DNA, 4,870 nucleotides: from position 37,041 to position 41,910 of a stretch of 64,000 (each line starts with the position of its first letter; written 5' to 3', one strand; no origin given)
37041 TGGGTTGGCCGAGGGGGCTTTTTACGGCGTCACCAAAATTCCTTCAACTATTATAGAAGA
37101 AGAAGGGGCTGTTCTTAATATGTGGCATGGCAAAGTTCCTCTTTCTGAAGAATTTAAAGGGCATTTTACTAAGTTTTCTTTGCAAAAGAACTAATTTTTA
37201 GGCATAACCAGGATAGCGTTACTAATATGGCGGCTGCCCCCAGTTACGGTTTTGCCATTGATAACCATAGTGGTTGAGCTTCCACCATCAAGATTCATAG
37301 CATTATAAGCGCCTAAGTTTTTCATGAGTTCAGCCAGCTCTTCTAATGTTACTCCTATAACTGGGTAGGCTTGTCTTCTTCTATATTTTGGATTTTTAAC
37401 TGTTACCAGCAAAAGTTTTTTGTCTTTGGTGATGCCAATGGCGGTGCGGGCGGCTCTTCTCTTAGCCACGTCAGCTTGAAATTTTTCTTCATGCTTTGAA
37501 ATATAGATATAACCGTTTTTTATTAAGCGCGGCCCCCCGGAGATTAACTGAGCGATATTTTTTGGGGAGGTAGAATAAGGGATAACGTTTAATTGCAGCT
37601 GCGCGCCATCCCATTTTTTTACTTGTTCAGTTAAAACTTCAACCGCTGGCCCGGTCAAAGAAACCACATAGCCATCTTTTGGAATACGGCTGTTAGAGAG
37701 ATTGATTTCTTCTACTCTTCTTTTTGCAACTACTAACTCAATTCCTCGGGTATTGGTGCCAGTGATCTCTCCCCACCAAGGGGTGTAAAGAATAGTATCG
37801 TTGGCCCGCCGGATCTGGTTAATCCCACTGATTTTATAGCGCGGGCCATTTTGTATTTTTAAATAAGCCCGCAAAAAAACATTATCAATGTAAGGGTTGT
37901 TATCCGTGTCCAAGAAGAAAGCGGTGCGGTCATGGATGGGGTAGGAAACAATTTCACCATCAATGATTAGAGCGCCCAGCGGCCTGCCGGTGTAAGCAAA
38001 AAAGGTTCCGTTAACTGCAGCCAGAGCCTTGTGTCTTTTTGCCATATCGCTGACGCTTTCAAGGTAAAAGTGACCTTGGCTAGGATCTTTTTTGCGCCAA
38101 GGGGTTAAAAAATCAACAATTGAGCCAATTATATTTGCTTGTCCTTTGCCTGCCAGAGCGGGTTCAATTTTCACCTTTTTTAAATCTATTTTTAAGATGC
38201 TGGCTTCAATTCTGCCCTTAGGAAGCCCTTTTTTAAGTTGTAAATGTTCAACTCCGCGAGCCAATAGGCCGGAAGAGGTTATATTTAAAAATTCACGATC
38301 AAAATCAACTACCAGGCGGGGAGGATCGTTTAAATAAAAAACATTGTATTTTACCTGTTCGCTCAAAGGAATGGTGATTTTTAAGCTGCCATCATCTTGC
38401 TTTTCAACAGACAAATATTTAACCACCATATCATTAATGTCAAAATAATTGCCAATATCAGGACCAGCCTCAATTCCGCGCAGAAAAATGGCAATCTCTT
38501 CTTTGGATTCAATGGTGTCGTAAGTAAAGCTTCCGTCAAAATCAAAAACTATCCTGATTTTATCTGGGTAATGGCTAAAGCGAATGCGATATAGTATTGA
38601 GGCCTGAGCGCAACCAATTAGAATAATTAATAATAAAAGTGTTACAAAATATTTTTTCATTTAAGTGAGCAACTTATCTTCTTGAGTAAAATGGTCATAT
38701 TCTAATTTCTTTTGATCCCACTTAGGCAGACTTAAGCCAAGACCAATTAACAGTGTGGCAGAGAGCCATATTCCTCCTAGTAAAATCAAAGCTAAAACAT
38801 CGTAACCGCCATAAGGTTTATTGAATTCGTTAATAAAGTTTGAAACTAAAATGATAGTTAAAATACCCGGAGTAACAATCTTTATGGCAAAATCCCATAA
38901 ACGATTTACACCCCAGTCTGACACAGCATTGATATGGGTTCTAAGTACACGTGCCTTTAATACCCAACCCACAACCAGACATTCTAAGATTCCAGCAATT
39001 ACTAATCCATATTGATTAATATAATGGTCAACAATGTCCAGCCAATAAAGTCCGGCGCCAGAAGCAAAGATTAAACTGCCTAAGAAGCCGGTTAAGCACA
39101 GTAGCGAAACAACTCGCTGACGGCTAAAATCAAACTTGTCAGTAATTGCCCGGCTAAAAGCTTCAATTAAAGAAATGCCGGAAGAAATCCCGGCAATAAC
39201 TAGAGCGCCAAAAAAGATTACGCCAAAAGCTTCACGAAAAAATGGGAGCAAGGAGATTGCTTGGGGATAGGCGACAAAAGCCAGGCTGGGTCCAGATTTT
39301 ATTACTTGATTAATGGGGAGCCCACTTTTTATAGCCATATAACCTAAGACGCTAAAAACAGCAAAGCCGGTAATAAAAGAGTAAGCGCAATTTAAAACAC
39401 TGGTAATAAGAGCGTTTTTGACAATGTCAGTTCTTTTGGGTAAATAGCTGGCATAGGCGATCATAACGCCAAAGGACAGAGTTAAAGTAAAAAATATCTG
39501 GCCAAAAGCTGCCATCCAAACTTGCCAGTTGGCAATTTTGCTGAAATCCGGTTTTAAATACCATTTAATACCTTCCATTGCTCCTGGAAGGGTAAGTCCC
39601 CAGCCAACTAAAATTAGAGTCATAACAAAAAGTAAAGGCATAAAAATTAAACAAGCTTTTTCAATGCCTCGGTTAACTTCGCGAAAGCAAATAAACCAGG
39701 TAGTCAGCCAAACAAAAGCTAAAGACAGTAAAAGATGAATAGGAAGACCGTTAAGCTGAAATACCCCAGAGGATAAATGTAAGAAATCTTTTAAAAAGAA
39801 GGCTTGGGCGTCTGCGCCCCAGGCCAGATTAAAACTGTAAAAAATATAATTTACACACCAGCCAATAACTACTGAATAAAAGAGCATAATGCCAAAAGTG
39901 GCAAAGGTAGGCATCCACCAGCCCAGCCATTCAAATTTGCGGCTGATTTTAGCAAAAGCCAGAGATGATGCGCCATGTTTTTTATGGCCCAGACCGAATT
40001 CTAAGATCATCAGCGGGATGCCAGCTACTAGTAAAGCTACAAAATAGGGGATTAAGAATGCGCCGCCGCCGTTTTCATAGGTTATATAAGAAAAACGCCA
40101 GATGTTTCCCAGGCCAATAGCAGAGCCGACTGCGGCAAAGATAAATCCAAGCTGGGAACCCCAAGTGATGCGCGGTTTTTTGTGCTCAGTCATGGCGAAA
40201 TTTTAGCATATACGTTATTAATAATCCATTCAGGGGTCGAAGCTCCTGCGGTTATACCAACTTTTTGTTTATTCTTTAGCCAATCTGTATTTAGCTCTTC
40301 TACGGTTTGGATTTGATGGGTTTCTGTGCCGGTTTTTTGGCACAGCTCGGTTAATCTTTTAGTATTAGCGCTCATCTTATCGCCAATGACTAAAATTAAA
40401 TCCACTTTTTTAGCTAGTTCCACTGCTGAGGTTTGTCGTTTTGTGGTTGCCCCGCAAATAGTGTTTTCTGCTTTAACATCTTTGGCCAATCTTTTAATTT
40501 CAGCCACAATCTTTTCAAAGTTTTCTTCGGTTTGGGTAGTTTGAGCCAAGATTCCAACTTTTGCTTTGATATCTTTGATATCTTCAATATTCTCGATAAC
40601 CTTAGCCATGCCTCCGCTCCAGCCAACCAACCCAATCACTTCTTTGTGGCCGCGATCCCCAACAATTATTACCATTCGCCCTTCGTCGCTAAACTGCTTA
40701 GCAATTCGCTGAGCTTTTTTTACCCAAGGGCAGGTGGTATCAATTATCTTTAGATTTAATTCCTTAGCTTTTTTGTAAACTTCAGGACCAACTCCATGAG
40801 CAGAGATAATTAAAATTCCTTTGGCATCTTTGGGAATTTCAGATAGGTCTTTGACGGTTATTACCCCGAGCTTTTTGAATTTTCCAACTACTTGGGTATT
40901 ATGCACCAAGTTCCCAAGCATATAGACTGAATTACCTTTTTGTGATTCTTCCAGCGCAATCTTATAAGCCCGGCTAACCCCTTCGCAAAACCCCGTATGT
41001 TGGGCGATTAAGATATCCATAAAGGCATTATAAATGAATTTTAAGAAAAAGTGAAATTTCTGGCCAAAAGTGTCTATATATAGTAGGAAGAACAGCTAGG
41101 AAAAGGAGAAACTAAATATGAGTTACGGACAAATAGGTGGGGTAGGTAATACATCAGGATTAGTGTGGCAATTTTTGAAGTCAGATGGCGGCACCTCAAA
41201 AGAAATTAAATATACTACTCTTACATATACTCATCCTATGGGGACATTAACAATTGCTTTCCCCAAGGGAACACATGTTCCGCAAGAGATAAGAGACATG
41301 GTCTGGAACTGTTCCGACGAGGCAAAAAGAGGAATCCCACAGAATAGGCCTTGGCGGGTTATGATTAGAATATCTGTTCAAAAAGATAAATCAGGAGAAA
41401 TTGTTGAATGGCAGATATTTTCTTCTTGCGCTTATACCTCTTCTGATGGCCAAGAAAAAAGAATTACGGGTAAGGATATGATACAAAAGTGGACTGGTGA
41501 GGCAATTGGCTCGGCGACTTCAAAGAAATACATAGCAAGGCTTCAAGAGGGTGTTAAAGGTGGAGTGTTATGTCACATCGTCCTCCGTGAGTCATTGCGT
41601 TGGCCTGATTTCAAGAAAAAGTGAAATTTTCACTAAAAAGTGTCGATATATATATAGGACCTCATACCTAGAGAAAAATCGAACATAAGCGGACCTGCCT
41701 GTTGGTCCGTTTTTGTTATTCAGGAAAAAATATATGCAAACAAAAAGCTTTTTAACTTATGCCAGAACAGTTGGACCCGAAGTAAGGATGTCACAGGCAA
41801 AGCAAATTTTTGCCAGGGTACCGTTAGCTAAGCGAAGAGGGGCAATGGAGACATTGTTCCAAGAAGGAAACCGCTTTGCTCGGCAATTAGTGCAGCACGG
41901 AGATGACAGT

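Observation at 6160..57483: Eleven copies of a fixed-geometry promoter-like motif mark a dispersed set of almost entirely orphan genes, a candidate alternative-sigma regulon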

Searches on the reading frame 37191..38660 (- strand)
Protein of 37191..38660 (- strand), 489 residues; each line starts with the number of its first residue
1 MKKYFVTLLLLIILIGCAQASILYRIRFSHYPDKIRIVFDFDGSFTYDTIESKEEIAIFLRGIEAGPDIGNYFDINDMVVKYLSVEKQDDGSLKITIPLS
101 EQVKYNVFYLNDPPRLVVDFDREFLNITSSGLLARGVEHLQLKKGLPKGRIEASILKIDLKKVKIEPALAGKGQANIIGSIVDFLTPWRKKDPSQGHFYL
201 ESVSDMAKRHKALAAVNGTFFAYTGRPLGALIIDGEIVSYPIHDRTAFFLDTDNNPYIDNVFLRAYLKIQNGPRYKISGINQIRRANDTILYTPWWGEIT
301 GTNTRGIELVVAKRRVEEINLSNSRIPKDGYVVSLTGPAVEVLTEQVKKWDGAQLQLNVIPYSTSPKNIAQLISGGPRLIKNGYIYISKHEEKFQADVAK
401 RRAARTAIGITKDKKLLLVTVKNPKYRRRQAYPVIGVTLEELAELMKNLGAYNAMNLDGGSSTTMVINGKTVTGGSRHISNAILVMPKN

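Call 12: search_protein_families(library=pfam, max_evalue=0.0001, proteins=[window:37191-38660:-])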
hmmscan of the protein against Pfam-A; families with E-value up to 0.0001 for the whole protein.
window:37191-38660:- (489 aa): 2 families
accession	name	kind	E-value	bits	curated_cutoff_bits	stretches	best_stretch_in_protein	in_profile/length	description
PF09992.14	NAGPA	-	1.6e-36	126.5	25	1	357-486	59-169/169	Phosphodiester glycosidase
PF11741.13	AMIN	-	2e-07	31.4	20.5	0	85-123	4-41/101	AMIN domain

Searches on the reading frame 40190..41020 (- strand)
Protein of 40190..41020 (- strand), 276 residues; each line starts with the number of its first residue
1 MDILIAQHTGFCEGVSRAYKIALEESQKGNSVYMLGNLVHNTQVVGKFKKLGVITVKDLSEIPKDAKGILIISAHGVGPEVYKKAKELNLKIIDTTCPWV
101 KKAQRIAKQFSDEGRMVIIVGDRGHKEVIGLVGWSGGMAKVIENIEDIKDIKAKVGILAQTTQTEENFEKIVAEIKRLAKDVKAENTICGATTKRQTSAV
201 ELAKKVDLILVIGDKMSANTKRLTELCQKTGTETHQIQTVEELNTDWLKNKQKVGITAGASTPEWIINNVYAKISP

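Call 12: search_protein_families(library=pfam, max_evalue=0.0001, proteins=[window:40190-41020:-])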
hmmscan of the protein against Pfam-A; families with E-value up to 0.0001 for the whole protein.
window:40190-41020:- (276 aa): 1 family
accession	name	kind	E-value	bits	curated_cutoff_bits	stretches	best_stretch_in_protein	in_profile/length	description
PF02401.23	LYTB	-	5.3e-93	311.6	24.5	1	3-274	1-266/267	LytB protein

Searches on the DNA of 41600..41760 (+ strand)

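Call 58: search_rna_families(source=window, start=41600, end=41760, threshold=evalue, max_evalue=10)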
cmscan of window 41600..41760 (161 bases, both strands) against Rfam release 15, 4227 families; matches with E-value up to 10: 10.
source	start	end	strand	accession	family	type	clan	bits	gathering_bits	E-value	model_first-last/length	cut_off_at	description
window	41600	41659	+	RF03080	RT-9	Gene; sRNA;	-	20.5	46.1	0.25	33-92/92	5'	RT-9 RNA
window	41681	41717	-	RF04341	Plastid-psbJ-5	Cis-reg;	CL00152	19.3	53.1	0.21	1-59/59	no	Plastid-psbJ-5 3UTR RNA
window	41607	41724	+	RF00558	L20_leader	Cis-reg; leader;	-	18.2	58.7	0.16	1-127/127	no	Ribosomal protein L20 leader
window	41685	41760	-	RF00082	SraG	Gene; sRNA;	-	15.8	50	1.1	102-177/177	5'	SraG RNA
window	41615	41677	-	RF02396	sau-5949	Gene; sRNA;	-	15.8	56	3.3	1-59/59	no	Staphylococcus sRNA sau-5949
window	41661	41759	-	RF00121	MicC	Gene; sRNA;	-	14.4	90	7.2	1-123/123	no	MicC RNA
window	41600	41685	+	RF02881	MH_s25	Gene; sRNA;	-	13.9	114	1.4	117-207/207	5'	Mesorhizobail RNA 25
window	41724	41760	-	RF00290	BaMV_CRE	Cis-reg;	-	11.7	100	2.8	104-140/140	5'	Bamboo mosaic potexvirus (BaMV) cis-regulatory element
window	41647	41711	+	RF00035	OxyS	Gene; sRNA;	-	11.2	75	3.4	1-110/110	no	OxyS RNA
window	41652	41696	+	RF02091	DAOA-AS1_2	Gene; lncRNA;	-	6.9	43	6.9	161-205/205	no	DAOA antisense RNA 1 conserved region 2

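Call 100: build_rna_model(alignment_id=A6)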
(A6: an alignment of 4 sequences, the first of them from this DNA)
Model R1 built from alignment A6 (4 sequences, 75 columns); structure: RNAalifold consensus.
model positions 59; base pairs 8; branch points 0; effective number of sequences 4; information 0.854 bits per position. Calibrated on 0.2 Mb of random sequence (short: E-values are rough).
structure used (alignment columns):
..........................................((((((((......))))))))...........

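Call 101: search_with_rna_model(model_id=R1, sources=[window, L007, L013, L014, L015, L016, L018, L099, L100, L101, L102, L103, L104, L105], max_evalue=1, show_alignments=3)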
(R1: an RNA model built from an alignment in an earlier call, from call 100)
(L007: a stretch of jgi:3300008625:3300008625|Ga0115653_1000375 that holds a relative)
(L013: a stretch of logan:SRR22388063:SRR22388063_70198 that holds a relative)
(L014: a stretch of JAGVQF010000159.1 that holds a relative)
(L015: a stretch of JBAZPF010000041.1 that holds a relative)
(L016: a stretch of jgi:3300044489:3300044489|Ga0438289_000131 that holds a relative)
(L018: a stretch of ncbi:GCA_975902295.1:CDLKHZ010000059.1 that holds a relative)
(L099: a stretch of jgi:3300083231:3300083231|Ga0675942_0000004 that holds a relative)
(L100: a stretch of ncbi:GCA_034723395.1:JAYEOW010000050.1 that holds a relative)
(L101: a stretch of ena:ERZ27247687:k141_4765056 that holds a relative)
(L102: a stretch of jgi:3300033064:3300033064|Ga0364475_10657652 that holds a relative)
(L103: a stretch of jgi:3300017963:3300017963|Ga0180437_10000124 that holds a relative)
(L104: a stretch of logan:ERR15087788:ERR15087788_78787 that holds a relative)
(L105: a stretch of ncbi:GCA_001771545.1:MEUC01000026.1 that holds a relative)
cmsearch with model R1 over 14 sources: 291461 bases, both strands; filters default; matches with E-value up to 1: 6.
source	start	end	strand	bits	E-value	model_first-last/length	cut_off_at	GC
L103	8014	8072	-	77.2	1.5e-13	1-59/59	no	0.46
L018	6072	6130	-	75.6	3.3e-13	1-59/59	no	0.44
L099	7845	7916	-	63.9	9.4e-11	1-59/59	no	0.43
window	41656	41717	+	58.4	1.3e-09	1-59/59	no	0.45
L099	7828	7883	+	19.9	0.16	1-59/59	no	0.39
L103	8059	8115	+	16.6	0.79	1-59/59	no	0.28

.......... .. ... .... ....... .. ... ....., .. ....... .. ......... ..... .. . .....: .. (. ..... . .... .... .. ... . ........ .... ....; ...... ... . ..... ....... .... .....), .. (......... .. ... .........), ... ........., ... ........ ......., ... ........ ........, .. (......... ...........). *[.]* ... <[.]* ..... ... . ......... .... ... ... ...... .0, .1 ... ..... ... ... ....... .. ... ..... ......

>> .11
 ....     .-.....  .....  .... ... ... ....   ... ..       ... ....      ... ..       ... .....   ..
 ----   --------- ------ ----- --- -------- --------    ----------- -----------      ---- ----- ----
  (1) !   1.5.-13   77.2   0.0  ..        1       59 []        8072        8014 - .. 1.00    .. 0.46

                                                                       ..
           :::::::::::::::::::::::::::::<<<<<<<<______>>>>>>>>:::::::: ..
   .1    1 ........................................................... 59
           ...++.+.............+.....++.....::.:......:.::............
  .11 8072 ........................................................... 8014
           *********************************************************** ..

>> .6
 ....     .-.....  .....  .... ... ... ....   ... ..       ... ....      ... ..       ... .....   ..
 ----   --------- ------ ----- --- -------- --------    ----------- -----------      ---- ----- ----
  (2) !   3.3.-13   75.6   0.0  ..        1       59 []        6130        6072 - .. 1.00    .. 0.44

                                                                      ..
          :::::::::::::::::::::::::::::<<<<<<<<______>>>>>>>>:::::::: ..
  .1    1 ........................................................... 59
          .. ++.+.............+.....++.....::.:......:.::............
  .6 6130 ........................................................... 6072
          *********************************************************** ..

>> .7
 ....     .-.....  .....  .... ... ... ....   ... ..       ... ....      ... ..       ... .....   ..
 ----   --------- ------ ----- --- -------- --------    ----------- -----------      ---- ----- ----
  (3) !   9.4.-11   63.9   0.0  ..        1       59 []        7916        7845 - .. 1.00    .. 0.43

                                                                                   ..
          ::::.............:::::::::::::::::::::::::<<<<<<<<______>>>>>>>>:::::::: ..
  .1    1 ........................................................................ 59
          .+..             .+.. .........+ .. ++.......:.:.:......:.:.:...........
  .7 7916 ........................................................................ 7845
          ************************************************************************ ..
